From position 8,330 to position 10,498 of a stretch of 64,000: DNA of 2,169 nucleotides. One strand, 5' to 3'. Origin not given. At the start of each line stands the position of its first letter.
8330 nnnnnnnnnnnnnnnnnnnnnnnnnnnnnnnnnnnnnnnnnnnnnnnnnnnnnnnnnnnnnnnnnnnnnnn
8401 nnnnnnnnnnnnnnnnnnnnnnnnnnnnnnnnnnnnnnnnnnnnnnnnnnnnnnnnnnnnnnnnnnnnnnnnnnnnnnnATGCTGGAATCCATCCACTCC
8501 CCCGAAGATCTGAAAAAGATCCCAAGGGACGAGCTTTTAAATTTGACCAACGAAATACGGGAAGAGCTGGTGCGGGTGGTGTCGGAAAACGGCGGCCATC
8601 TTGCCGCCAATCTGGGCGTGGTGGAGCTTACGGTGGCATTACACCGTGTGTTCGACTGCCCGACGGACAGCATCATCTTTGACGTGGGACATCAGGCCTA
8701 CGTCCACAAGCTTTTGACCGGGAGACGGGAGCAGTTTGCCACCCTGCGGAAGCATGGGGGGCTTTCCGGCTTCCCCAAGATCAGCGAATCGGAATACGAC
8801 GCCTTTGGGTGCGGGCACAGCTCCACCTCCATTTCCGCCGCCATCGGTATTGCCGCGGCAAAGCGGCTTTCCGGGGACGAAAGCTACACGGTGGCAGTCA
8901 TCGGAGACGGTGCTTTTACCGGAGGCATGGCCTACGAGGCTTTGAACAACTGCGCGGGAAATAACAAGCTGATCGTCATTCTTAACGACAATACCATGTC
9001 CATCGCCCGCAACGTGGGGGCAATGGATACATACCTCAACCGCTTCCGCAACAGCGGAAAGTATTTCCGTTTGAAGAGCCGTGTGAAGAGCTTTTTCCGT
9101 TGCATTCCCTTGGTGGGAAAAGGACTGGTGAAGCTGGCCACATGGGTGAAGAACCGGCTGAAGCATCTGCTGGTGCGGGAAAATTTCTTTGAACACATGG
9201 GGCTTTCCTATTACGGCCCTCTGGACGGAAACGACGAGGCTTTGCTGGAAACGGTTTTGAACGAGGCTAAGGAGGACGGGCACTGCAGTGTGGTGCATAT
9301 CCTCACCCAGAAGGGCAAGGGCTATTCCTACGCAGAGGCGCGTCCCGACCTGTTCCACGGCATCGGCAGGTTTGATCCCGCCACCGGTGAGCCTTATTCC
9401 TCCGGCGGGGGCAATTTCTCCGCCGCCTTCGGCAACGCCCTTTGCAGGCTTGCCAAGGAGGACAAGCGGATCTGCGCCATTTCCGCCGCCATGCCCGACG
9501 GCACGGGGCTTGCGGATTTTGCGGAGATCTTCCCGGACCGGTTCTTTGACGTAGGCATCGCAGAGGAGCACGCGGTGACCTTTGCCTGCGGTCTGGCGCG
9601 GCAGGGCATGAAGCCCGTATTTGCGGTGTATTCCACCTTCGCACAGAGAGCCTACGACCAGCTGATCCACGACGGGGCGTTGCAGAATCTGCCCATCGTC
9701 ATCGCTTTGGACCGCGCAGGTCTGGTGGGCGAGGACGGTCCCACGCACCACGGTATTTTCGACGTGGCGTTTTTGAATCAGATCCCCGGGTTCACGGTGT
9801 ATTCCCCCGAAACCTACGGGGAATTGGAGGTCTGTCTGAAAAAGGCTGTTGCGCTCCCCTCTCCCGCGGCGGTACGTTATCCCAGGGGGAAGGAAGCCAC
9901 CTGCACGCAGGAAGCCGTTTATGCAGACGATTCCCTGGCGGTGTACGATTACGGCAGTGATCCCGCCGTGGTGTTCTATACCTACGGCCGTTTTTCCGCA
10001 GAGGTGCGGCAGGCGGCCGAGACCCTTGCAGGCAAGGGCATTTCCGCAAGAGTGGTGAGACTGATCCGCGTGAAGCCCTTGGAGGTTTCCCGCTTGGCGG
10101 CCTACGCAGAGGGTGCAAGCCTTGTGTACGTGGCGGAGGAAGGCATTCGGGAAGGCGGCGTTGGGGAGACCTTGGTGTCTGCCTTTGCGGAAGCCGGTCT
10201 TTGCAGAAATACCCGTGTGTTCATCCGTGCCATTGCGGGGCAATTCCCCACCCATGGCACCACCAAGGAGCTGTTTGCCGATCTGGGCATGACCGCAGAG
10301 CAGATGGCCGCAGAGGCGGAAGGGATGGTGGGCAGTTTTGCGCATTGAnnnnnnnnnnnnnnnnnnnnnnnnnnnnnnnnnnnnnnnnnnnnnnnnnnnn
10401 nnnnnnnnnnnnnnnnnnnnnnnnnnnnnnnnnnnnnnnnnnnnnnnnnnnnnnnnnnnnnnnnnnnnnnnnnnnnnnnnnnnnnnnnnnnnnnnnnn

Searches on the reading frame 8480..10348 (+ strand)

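Call 17: search_protein_families(library=pfam, proteins=[window:8480-10348:+])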
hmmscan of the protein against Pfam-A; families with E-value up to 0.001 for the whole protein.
window:8480-10348:+ (622 aa): 5 families
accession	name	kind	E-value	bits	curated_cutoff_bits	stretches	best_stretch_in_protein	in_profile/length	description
PF13292.11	DXP_synthase_N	-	2e-111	372.1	21.2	1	2-276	1-274/274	1-deoxy-D-xylulose-5-phosphate synthase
PF02779.29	Transket_pyr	-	8.7e-44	149.7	27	1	313-470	5-170/174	Transketolase, pyrimidine binding domain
PF02780.25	Transketolase_C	-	1.1e-15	58.1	25.9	1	495-609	10-124/124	Transketolase, C-terminal domain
PF02775.26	TPP_enzyme_C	-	4.7e-05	23.7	21.9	1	107-179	23-91/151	Thiamine pyrophosphate enzyme, C-terminal TPP binding domain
PF00676.26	E1_dh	-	0.00021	20.8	22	1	115-167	104-155/300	Dehydrogenase E1 component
